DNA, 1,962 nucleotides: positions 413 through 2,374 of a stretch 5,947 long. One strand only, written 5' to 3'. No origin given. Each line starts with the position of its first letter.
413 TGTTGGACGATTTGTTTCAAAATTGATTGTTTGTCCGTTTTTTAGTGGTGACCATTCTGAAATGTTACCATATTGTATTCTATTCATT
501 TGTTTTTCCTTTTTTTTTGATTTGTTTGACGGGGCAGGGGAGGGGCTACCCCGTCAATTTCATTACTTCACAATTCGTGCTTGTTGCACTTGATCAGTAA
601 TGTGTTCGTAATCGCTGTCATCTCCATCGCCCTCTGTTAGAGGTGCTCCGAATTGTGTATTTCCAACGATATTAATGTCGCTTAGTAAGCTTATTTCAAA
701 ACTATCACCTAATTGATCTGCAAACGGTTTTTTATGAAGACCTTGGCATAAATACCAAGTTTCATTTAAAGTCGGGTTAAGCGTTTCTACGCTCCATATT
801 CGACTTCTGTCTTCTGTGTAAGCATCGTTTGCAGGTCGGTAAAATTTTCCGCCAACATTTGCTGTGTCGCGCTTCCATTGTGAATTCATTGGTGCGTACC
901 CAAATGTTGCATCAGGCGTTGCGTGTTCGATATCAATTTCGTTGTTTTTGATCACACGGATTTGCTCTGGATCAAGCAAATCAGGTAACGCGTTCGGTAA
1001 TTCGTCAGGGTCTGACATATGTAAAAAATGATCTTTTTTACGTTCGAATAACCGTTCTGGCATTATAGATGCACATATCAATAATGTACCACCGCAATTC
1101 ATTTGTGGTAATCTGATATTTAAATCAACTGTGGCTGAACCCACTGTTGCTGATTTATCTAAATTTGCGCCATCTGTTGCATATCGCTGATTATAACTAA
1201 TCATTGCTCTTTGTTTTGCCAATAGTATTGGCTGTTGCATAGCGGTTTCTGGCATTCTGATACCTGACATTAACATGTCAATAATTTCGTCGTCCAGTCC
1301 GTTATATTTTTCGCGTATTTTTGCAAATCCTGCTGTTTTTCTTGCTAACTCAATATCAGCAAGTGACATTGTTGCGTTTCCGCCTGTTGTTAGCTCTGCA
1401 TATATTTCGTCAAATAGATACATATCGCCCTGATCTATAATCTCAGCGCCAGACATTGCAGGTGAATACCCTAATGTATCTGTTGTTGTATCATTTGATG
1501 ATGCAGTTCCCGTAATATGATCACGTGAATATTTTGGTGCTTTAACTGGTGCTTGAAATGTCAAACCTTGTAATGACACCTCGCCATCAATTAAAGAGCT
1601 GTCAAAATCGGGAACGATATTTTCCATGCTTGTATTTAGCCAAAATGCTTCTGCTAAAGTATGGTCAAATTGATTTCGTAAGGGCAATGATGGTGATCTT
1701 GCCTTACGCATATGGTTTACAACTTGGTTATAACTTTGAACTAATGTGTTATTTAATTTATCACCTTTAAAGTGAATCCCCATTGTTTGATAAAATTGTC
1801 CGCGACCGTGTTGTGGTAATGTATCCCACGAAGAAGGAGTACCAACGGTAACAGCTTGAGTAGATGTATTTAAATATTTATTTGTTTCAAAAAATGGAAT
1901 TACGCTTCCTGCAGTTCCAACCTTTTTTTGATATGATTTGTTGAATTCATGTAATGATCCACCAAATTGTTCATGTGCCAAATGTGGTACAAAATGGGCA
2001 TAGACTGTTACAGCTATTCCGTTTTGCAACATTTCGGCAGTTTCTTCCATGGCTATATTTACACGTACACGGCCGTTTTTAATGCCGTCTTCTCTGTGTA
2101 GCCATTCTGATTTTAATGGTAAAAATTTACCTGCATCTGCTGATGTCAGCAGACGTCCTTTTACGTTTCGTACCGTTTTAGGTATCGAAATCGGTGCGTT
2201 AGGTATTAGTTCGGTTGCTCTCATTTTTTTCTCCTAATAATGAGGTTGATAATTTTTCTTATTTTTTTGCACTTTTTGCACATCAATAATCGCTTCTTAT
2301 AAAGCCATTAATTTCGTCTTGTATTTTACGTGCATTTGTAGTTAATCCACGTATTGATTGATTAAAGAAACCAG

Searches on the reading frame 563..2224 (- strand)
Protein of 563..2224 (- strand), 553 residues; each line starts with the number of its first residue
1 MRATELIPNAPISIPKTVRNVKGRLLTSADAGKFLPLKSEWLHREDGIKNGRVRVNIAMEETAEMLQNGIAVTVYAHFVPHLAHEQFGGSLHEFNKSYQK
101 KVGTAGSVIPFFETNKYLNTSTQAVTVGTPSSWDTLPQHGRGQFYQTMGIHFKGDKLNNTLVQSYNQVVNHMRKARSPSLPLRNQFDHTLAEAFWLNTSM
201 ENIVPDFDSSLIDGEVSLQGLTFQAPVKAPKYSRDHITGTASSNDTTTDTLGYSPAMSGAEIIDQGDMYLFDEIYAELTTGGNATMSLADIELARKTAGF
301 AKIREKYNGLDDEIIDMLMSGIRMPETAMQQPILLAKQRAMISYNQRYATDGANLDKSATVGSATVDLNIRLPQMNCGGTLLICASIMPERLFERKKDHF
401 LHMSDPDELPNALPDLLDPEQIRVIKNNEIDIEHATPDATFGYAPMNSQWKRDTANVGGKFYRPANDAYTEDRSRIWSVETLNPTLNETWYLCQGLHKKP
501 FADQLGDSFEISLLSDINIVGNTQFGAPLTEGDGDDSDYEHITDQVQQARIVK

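Call 4: search_protein_families(library=pfam, proteins=[window:563-2224:-], max_evalue=1)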
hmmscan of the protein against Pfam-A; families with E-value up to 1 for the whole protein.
window:563-2224:- (553 aa): 0 families

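Call 5: search_protein_families(library=phrogs, proteins=[window:563-2224:-], max_evalue=0.01)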
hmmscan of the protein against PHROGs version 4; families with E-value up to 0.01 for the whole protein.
window:563-2224:- (553 aa): 1 family
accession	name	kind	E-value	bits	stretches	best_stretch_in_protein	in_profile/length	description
phrog_514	-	head and packaging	2.7e-05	24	0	12-362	20-343/531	major head protein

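Call 9: search_dna_similar(query=window:563-2224:-, collection=phages, mode=protein, max_rows=30, max_evalue=0.001)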
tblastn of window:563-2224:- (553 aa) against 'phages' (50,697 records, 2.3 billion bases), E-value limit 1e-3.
Records with a match: 72; places in all: 72; records where one place covers at least 80% of the query: 70.
Best place of each record, by identity: 60-80% 2; <60% 70.
By first word of the organism name: Rhizobium 27; Tortoise 18; Flyfo 11; Roseobacter 6; Microviridae 6; Rattus 2; Apis 1; Ascunsovirus 1.
By host as written in the record: Gopherus morafkai 18; Pteropus tonganus 11; Ciona robusta 6; Roseobacter sp. FZCC0023 5; Rattus norvegicus 2; Rhizobium etli T3_5 2; Rhizobium etli T3_4 2; Rhizobium etli T1_10 2; and 24 more.
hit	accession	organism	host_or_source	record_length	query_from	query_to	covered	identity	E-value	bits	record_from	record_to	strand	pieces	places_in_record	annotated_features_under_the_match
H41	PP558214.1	Roseobacter phage CRPss-151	Roseobacter sp. FZCC0023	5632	1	553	100%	60.9%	0e+0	704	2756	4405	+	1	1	major capsid protein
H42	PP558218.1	Roseobacter phage CRPss-155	Roseobacter sp. FZCC0023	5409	1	553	100%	60.9%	0e+0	695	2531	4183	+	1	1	major capsid protein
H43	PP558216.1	Roseobacter phage CRPss-153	Roseobacter sp. FZCC0023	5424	1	553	100%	59.9%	0e+0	674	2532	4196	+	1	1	major capsid protein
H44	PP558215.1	Roseobacter phage CRPss-152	Roseobacter sp. FZCC0023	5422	1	553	100%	59.6%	0e+0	676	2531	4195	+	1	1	major capsid protein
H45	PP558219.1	Roseobacter phage CRPss-251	Roseobacter sp. FZCC0040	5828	4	551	99%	47.1%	7e-151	481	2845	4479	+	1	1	major capsid protein | hypothetical protein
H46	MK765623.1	Tortoise microvirus 70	Gopherus morafkai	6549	1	551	100%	42.7%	9e-136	440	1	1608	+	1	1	major capsid protein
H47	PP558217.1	Roseobacter phage CRPss-154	Roseobacter sp. FZCC0023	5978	1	546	99%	42.9%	1e-137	444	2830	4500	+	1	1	major capsid protein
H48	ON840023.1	Rattus norvegicus microvirus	Rattus norvegicus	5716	1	553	100%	42.0%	1e-133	432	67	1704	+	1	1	major capsid protein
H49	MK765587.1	Tortoise microvirus 37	Gopherus morafkai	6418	1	551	100%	40.2%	2e-121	399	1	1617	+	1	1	major capsid protein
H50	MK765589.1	Tortoise microvirus 39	Gopherus morafkai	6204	10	553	98%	40.6%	2e-121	399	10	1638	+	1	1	major capsid protein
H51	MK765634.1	Tortoise microvirus 81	Gopherus morafkai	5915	4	551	99%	40.0%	1e-120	396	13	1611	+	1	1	major capsid protein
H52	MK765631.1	Tortoise microvirus 78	Gopherus morafkai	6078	11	553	98%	40.2%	4e-123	404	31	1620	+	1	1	major capsid protein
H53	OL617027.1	Flyfo microvirus Tbat2_112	Pteropus tonganus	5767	11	553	98%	39.8%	2e-116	384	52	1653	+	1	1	major capsid protein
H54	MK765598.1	Tortoise microvirus 46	Gopherus morafkai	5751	5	551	99%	39.2%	7e-115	380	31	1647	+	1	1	major capsid protein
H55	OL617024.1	Flyfo microvirus Tbat2_105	Pteropus tonganus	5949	15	553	97%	39.4%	4e-118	389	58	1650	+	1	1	major capsid protein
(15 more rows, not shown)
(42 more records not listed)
